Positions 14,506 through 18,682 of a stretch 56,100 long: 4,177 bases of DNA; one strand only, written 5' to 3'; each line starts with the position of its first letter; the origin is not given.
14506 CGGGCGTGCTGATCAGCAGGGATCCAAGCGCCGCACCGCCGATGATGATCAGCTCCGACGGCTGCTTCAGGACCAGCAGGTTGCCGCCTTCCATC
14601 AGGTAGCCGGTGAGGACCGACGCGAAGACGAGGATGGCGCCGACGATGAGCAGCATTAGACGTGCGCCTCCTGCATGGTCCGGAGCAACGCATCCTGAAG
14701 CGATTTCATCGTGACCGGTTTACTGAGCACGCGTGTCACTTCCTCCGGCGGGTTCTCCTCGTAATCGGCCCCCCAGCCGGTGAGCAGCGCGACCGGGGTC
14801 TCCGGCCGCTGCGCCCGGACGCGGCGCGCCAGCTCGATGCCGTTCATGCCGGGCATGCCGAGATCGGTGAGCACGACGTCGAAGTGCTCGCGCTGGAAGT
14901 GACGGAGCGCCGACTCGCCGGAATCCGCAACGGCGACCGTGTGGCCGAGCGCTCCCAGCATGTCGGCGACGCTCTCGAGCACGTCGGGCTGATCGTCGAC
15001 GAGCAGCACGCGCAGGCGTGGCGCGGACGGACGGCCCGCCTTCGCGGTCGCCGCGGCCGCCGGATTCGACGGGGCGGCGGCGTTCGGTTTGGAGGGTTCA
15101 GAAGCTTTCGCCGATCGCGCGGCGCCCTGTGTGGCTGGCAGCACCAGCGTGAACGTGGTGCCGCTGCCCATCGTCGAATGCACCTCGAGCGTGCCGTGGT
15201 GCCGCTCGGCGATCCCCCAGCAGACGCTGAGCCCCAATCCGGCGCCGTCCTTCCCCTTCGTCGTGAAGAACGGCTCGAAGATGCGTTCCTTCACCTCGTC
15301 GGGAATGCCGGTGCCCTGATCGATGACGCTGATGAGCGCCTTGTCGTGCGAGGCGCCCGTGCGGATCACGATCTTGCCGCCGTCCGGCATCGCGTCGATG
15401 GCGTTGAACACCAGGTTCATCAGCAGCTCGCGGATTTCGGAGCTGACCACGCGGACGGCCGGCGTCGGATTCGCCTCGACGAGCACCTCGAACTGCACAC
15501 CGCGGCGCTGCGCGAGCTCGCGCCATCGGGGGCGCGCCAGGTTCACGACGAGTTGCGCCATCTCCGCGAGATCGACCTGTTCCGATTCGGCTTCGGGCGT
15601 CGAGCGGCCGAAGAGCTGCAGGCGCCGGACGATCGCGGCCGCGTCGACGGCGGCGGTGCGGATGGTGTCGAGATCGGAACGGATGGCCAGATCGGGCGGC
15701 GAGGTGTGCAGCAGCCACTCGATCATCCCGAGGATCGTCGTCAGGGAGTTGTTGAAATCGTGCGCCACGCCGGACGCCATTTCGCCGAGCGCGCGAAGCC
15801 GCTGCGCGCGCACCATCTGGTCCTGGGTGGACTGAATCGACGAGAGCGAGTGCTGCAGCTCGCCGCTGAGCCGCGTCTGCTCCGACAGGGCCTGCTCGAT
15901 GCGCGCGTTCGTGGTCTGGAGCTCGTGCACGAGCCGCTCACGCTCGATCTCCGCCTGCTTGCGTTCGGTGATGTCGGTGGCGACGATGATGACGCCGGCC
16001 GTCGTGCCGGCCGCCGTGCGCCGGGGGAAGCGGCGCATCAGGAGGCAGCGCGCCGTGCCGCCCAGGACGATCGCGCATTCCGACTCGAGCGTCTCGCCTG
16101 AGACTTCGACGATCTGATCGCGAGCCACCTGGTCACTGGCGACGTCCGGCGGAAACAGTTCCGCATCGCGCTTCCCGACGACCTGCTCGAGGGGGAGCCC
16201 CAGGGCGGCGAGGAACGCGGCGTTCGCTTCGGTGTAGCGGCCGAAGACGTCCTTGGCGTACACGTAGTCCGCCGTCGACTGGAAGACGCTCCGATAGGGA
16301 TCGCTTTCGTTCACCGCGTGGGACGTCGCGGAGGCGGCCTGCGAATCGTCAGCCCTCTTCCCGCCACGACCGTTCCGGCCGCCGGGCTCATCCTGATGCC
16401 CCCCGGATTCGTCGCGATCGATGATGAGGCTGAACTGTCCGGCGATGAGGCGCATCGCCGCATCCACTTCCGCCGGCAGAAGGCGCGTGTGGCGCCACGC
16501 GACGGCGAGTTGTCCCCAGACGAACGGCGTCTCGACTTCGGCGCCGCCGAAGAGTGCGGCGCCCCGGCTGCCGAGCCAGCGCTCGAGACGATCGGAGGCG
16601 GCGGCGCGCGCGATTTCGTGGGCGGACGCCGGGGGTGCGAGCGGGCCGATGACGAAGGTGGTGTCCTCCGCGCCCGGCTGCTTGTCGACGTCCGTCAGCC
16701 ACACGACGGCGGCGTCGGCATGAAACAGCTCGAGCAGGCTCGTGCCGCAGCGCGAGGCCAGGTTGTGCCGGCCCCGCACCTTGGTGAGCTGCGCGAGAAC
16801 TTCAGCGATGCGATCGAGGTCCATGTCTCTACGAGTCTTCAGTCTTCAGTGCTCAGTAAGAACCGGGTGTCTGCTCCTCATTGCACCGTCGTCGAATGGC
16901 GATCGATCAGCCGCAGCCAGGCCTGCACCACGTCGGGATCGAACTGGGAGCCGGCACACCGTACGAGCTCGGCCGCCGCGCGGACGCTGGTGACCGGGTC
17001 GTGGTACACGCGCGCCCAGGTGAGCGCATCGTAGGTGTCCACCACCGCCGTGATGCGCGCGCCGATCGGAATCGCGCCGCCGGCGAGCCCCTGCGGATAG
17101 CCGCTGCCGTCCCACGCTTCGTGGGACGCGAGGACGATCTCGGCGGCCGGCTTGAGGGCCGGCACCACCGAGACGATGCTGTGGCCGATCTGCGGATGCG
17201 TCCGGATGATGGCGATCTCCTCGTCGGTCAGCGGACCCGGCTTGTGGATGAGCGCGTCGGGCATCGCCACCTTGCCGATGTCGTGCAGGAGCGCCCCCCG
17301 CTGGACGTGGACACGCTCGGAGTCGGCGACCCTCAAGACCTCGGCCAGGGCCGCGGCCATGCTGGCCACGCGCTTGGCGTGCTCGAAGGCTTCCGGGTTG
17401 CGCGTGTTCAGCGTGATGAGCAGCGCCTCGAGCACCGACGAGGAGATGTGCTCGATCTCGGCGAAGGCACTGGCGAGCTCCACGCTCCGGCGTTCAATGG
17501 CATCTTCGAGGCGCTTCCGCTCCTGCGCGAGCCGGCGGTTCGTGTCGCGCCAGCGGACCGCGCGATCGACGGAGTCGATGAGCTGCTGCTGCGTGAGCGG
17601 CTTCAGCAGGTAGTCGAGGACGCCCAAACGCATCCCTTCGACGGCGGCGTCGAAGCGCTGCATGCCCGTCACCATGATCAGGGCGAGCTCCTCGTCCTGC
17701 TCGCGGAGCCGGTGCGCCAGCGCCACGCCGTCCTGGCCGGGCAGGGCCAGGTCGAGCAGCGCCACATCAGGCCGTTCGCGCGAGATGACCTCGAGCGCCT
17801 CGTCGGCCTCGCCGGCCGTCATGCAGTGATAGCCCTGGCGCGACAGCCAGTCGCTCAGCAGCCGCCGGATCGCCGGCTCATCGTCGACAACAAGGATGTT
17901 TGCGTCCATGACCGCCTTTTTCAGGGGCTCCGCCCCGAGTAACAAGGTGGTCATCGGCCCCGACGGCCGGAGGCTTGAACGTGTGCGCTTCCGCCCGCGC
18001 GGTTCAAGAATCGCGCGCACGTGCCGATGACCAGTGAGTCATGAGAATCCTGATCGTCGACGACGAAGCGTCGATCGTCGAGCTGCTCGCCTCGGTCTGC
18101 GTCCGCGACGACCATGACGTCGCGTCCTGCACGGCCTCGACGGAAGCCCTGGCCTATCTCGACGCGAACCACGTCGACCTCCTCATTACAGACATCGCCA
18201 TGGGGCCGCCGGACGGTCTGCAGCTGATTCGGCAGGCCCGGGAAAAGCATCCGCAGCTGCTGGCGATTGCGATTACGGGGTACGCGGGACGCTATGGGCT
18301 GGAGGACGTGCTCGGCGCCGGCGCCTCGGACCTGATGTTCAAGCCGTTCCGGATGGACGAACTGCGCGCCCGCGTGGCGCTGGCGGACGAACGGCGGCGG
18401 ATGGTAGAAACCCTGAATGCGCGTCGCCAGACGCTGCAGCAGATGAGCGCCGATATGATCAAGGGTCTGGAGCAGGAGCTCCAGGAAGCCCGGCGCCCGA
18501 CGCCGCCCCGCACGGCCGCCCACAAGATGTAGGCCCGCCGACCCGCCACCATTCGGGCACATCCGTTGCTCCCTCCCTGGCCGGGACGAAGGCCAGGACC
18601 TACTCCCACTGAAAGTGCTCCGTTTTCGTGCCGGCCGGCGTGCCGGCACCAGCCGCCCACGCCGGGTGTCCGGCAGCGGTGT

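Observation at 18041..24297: Maf (DUF115)-like protein translationally coupled to a SPASM radical-SAM and a B12-binding radical-SAM enzyme: candidate undescribed flagellin/glycan tailoring module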

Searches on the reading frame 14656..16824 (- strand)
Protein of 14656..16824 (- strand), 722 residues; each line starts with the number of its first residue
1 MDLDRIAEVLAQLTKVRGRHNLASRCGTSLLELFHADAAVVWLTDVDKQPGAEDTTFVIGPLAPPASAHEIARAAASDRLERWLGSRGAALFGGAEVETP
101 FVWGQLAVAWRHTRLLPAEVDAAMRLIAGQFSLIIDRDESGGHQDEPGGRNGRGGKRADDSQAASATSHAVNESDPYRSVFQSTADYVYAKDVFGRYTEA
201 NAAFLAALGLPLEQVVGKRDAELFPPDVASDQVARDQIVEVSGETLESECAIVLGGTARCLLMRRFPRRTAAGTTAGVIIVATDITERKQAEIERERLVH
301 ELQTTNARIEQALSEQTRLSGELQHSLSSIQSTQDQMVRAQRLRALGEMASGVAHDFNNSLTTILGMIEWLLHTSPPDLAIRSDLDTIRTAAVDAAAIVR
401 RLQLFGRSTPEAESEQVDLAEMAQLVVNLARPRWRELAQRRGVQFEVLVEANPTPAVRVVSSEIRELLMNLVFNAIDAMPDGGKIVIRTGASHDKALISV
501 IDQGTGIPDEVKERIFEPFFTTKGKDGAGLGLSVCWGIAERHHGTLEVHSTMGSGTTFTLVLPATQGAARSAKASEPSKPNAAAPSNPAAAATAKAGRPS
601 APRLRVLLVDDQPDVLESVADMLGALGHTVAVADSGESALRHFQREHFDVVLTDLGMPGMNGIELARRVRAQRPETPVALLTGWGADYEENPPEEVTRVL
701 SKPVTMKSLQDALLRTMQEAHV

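Call 9: search_protein_families(library=pfam, proteins=[window:14656-16824:-], max_evalue=0.0001)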
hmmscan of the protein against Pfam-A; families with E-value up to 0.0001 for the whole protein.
window:14656-16824:- (722 aa): 5 families
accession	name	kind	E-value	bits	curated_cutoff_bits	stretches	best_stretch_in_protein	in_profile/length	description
PF02518.31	HATPase_c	-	6.1e-25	88.3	26.4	1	462-565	4-110/111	Histidine kinase-, DNA gyrase B-, and HSP90-like ATPase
PF00072.30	Response_reg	-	5.4e-23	81.7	30.2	1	606-713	1-110/111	Response regulator receiver domain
PF08448.16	PAS_4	-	2e-15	57.4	23.1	1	182-290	2-110/110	PAS fold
PF00989.32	PAS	-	9e-08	32.6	22.6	1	177-285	3-113/113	PAS fold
PF00512.31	HisKA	-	1.2e-07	32.1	26.9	1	346-408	2-63/66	His Kinase A (phospho-acceptor) domain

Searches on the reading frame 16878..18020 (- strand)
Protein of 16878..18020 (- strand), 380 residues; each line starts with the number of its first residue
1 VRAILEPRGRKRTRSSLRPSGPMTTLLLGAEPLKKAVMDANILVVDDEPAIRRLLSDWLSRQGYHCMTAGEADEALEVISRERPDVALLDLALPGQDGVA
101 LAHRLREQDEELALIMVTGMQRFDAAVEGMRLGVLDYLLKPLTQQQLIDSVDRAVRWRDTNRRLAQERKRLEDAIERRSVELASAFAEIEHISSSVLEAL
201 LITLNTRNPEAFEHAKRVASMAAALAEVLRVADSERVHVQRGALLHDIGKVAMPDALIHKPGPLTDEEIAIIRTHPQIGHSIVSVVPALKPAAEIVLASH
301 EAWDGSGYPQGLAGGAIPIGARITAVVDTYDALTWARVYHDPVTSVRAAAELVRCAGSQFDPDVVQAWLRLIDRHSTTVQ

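Call 5: search_protein_families(library=pfam, proteins=[window:16878-18020:-], max_evalue=0.01)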
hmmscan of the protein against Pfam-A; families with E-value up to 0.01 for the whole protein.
window:16878-18020:- (380 aa): 5 families
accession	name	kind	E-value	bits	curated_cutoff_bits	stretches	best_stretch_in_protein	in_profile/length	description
PF13487.12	HD_5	-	1.2e-38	133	27.2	1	204-364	7-170/170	HD domain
PF00072.30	Response_reg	-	3.4e-27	95.3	30.2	1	42-151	1-110/111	Response regulator receiver domain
PF01966.28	HD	-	8.1e-15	55.6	22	1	212-332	2-115/116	HD domain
PF08668.18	HDOD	-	0.00017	21.6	22.9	1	209-257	93-139/196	HDOD domain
PF20161.5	VpsR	-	0.0033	17.6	23.7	1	53-150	21-119/121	VpsR domain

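Call 6: search_protein_families(library=ncbifam, proteins=[window:16878-18020:-], max_evalue=0.01)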
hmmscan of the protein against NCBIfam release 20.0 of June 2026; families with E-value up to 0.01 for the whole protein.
window:16878-18020:- (380 aa): 107 families (the best 25 are shown)
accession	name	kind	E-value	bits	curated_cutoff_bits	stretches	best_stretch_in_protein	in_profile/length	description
NF053512.1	nitric_RR_NosR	exception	3.6e-58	197.6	400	2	187-377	168-359/422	response regulator c-di-GMP phosphodiesterase, NosR family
NF051870.1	NAssimRespRegNtrX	equivalog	1e-24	87.3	600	1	40-191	2-157/452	nitrogen assimilation response regulator NtrX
NF045944.1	ResRegRpaBCyano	equivalog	6.1e-24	84.7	330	1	43-175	1-131/229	response regulator transcription factor RpaB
TIGR02154.1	PhoB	equivalog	1.5e-23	83.3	296.2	1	38-161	1-125/226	phosphate regulon transcriptional regulator PhoB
NF008469.0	PRK11361.1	equivalog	1.5e-23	83.2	714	1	41-174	6-139/461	acetoacetate metabolism transcriptional regulator AtoC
NF007005.1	PRK09468.1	equivalog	2.1e-23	83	331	1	40-161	4-125/237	osmolarity response regulator transcription factor OmpR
TIGR01818.1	ntrC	equivalog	2.2e-23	82.8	558.6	1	42-175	1-134/463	nitrogen regulation protein NR(I)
NF045505.1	RR_RssB_Pseudo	equivalog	1.3e-22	80.4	700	1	39-185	5-148/394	two-component system response regulator RssB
NF006900.1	PRK09390.1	equivalog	4.2e-22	78.7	255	1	39-176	4-141/203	response regulator FixJ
NF040689.1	MtrAB_MtrA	equivalog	7.6e-22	77.7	300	1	42-198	1-151/219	MtrAB system response regulator MtrA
NF040534.1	resp_reg_YycF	equivalog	1e-21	77.3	340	1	41-182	2-140/231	response regulator YycF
NF007135.0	PRK09581.1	equivalog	1.8e-21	76.5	474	1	38-170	1-135/457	PleD family two-component system response regulator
NF008176.1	PRK10923.1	equivalog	8.1e-21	74.1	620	1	41-199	5-164/469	nitrogen regulation protein NR(I)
NF007969.0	PRK10693.1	equivalog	3e-20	72.5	329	1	34-149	2-117/337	two-component system response regulator RssB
NF008034.0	PRK10766.1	equivalog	1.4e-19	70.5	275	1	38-173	1-134/231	two-component system response regulator TorR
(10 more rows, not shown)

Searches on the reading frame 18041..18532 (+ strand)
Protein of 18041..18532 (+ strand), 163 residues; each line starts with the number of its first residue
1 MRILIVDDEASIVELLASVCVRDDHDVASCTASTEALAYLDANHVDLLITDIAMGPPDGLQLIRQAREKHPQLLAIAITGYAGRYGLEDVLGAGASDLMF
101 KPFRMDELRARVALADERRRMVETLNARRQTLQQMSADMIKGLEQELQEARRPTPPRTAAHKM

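Call 5: search_protein_families(library=pfam, proteins=[window:18041-18532:+], max_evalue=0.01)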
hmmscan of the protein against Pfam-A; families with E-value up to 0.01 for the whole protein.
window:18041-18532:+ (163 aa): 2 families
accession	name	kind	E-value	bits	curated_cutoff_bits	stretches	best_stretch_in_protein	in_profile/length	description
PF00072.30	Response_reg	-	1.1e-22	80.7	30.2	1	3-112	1-110/111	Response regulator receiver domain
PF04029.19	2-ph_phosp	-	0.0064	16.1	26.4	1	62-131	124-186/226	2-phosphosulpholactate phosphatase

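Call 6: search_protein_families(library=ncbifam, proteins=[window:18041-18532:+], max_evalue=0.01)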
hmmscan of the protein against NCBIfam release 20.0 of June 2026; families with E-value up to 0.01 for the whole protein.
window:18041-18532:+ (163 aa): 95 families (the best 25 are shown)
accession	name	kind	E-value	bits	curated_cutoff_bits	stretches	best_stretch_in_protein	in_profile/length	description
NF053512.1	nitric_RR_NosR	exception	1.5e-17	63.8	400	1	3-147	1-145/422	response regulator c-di-GMP phosphodiesterase, NosR family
NF046022.1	RespRegCpdRBruc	equivalog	4.2e-16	59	180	1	1-112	2-113/120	cell cycle two-component system response regulator CpdR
TIGR01818.1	ntrC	equivalog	8.4e-16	57.8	558.6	1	3-140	1-137/463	nitrogen regulation protein NR(I)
NF008469.0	PRK11361.1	equivalog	1.6e-15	56.8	714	1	2-133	6-137/461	acetoacetate metabolism transcriptional regulator AtoC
NF033117.2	vanR_ACDEGLN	exception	2.7e-15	56.6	350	1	3-131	1-125/226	VanR-ABDEGLN family response regulator transcription factor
NF033120.0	vanR_FM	exception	5.8e-15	55.5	460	1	2-129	5-128/231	vancomycin resistance response regulator transcription factor, VanR-F/VanR-M family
NF008078.0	PRK10816.1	equivalog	8.7e-15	54.8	336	1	1-114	1-114/223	two-component system response regulator PhoP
NF040689.1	MtrAB_MtrA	equivalog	1.1e-14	54.3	300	1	3-119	1-115/219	MtrAB system response regulator MtrA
NF051870.1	NAssimRespRegNtrX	equivalog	1.9e-14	53.4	600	1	2-136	3-142/452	nitrogen assimilation response regulator NtrX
NF041734.1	resp_reg_RppA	equivalog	5.2e-14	52.1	250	1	1-137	1-136/229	two-component system response regulator RppA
TIGR02154.1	PhoB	equivalog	5.7e-14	52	296.2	1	2-138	4-140/226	phosphate regulon transcriptional regulator PhoB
NF040534.1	resp_reg_YycF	equivalog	2.3e-13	49.9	340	1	2-138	2-136/231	response regulator YycF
NF053854.1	RespRegPhoBBctds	equivalog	2.5e-13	49.9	270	1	3-135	1-133/225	two-component system response regulator PhoB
NF008296.0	PRK11083.1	equivalog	2.8e-13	49.8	273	1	2-128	5-130/228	two-component system response regulator CreB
NF007928.2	PRK10643.1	equivalog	2.9e-13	50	330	1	1-114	1-114/216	two-component system response regulator PmrA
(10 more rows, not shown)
